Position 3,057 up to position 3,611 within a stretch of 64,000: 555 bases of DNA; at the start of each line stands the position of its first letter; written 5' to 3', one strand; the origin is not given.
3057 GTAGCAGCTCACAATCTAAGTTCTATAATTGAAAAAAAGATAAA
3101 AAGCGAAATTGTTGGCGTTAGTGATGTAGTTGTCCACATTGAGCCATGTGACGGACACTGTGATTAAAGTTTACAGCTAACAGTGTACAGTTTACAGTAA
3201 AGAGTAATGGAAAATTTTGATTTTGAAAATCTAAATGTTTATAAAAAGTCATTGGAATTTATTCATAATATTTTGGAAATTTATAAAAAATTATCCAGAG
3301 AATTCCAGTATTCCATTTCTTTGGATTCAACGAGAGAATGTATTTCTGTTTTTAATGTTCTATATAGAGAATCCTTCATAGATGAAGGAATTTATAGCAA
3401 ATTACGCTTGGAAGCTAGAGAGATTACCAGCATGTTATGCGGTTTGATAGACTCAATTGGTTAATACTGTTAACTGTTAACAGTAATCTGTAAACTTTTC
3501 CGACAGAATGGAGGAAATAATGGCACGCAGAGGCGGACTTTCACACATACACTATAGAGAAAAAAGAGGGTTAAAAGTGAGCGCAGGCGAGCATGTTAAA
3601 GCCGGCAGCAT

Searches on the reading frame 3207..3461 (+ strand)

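Call 84: search_protein_families(library=pfam, proteins=[window:3207-3461:+], max_evalue=0.001)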
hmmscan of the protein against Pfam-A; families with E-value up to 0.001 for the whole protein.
window:3207-3461:+ (85 aa): 1 family
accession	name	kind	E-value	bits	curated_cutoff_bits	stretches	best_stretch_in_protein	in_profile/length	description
PF05635.17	23S_rRNA_IVP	-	1.5e-07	32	33.8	1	35-78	62-105/106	23S rRNA-intervening sequence protein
